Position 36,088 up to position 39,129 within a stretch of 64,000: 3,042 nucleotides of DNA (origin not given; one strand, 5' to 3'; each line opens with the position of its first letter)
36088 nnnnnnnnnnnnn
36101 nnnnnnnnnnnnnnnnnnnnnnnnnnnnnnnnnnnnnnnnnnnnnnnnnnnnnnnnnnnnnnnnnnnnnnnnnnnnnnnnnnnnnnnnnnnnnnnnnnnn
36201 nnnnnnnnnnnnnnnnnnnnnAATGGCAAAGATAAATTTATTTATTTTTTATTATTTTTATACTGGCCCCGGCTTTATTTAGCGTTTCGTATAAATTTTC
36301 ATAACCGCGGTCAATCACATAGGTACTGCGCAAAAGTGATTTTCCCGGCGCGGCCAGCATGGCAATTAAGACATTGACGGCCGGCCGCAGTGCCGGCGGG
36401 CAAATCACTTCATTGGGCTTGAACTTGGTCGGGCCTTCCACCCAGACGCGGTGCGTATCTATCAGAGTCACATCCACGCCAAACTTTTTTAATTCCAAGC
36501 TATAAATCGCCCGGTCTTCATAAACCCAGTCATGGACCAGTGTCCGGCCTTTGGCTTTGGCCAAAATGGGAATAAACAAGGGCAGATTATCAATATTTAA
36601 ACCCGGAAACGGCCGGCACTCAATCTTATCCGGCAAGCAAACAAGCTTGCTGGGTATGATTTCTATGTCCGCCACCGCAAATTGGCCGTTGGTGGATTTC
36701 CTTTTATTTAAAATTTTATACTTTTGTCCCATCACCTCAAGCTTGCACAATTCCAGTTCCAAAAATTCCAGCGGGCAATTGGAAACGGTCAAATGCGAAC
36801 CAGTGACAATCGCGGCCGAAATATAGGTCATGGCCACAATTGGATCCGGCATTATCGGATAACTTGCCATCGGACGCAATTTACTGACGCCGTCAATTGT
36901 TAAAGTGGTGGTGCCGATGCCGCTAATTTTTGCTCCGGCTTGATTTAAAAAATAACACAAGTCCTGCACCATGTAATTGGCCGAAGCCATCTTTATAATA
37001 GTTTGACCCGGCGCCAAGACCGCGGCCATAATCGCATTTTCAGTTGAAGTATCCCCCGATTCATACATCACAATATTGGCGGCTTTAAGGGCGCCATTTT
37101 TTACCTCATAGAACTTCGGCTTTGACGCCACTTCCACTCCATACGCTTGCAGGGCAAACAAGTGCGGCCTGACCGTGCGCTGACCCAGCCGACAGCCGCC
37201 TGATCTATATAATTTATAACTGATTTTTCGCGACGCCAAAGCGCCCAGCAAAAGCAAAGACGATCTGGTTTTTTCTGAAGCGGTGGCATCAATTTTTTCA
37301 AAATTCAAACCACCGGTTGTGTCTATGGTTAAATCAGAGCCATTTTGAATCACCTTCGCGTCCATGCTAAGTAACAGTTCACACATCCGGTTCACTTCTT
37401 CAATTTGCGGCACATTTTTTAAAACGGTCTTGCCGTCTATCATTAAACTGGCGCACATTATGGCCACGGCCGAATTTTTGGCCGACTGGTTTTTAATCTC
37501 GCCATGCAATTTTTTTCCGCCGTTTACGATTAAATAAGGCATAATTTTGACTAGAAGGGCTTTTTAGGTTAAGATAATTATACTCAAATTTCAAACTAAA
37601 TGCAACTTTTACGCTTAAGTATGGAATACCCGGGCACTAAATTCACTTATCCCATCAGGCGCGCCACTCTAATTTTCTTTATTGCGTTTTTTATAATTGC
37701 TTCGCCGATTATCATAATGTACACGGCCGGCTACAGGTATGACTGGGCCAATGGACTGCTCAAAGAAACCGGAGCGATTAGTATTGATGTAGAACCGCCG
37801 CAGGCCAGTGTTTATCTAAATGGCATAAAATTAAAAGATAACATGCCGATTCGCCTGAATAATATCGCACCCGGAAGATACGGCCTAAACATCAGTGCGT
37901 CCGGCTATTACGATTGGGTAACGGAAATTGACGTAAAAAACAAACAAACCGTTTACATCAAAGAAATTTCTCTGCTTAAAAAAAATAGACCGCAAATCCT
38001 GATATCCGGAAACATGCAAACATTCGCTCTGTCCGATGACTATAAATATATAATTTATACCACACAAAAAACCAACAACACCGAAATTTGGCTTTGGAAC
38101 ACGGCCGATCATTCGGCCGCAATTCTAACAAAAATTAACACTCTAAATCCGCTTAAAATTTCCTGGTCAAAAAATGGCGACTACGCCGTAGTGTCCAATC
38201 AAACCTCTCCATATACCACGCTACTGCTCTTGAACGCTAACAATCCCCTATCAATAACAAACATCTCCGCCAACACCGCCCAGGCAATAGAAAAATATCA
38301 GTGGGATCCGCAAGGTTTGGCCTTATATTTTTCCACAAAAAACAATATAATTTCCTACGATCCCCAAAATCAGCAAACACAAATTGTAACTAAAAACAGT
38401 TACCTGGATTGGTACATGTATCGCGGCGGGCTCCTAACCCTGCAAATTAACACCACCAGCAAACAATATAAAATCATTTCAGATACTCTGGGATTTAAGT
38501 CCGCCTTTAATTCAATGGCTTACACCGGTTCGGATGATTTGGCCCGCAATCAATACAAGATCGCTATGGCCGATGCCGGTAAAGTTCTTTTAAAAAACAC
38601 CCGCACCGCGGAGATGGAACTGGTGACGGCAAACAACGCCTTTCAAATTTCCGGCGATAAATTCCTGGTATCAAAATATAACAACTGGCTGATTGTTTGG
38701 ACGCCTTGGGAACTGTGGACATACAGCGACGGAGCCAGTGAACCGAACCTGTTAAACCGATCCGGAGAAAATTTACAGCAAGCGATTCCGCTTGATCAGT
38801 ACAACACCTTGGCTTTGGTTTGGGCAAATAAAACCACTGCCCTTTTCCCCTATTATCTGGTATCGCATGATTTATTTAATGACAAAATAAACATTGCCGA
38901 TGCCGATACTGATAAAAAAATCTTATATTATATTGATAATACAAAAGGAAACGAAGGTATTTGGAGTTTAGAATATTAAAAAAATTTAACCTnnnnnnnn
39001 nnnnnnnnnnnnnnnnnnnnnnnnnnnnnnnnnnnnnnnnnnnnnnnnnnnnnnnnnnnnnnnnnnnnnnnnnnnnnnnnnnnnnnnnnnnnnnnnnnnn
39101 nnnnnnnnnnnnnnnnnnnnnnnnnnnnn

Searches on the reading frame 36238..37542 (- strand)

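Call 38: search_protein_families(library=pfam, proteins=[window:36238-37542:-], max_evalue=0.00001)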
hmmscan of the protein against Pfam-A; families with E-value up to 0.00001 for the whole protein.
window:36238-37542:- (434 aa): 1 family
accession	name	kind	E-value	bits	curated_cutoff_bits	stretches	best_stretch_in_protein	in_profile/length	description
PF00275.25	EPSP_synthase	-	1.2e-47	163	22.8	1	6-421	1-417/417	EPSP synthase (3-phosphoshikimate 1-carboxyvinyltransferase)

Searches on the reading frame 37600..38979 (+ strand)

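Call 62: search_protein_families(library=pfam, proteins=[window:37600-38979:+], max_evalue=0.001)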
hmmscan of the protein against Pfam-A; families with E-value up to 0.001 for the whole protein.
window:37600-38979:+ (459 aa): 1 family
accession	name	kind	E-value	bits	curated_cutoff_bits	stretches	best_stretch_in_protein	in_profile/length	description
PF08308.17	PEGA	-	1.2e-09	38.4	20.8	1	58-120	2-63/71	PEGA domain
